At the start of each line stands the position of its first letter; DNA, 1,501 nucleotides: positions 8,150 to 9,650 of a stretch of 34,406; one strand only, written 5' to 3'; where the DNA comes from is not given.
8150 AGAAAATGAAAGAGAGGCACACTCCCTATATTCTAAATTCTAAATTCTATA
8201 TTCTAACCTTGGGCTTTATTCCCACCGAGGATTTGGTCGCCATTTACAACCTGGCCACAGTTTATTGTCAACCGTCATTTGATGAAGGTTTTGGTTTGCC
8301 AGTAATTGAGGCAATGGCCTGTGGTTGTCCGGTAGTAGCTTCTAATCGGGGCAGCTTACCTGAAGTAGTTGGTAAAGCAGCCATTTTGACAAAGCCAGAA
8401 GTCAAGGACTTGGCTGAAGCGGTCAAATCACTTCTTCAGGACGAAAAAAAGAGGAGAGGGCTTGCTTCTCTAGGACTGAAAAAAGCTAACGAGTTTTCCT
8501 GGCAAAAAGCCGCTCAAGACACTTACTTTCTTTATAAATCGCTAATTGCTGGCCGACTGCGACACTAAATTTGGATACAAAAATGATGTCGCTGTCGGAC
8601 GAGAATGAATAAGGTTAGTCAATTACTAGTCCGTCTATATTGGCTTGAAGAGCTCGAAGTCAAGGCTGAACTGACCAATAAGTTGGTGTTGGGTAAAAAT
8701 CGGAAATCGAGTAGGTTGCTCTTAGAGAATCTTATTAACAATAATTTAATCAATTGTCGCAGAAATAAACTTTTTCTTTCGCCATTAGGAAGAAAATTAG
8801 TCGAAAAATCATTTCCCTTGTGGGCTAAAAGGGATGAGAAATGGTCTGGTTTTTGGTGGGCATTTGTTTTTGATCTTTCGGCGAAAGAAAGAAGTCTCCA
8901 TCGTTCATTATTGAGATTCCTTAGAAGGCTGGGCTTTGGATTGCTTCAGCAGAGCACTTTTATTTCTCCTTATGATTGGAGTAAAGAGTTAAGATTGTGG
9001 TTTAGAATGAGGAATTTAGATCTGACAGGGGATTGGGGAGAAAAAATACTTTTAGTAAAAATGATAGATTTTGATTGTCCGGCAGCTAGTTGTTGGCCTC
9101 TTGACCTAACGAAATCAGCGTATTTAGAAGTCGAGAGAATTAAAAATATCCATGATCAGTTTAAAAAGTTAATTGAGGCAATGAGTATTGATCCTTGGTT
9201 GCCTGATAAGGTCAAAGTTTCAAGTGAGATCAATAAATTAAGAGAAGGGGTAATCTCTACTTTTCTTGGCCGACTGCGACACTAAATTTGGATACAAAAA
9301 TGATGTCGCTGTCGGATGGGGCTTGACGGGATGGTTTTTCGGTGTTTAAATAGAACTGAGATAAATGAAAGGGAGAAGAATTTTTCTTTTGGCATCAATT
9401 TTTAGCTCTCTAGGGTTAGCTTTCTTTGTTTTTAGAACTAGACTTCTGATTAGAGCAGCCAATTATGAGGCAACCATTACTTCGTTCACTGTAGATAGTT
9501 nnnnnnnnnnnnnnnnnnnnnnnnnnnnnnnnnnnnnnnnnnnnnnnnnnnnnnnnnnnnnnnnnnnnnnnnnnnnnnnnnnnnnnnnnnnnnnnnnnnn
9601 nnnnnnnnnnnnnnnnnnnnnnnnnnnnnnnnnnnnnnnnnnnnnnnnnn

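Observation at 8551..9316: Identical 49-nt hairpin repeat flanks the PaaX-like gene and gives two unrelated proteins the same GRLRH C-terminus and stop codon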

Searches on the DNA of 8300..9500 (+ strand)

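Call 70: search_rna_families(source=window, start=8300, end=9500, threshold=evalue, max_evalue=1)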
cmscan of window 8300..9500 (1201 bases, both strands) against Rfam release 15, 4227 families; matches with E-value up to 1: 1.
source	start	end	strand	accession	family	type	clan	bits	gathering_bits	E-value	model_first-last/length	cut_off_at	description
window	8800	8842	-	RF01367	CRISPR-DR54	Gene; CRISPR;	-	19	39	0.95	1-37/37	no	CRISPR RNA direct repeat element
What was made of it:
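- On Known RNA families (Rfam 15): The only hit is a chance-level one (E = 0.95), inside the CDS (call 70).
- There is no Rfam family (call 70). There is no Rfam match (call 70).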

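Call 86: search_rna_families(source=L076, start=2100, end=3500, threshold=evalue, max_evalue=1)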
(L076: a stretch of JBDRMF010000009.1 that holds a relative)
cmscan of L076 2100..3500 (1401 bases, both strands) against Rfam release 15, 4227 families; matches with E-value up to 1: 5.
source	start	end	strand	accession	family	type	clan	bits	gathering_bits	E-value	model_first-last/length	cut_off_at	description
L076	3127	3220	-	RF02747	FtrA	Gene; sRNA;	-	25.5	134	0.48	1-111/111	no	Francisella sRNA A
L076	3117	3283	+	RF02650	CncR1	Gene; sRNA;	-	24.3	76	0.0041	1-213/213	no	Cag non-coding RNA1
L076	2139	2220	+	RF01409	STnc250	Gene; sRNA;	-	19.4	42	0.6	1-94/94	no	STnc250 Hfq binding RNA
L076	3112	3268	+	RF02842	RefA1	Gene; sRNA;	-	19.1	94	0.22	1-222/222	no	Enterococcus sRNA A1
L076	3382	3418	+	RF01762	whalefall-1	Gene; sRNA;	-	16.2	37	0.5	1-56/56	no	Whalefall-1 RNA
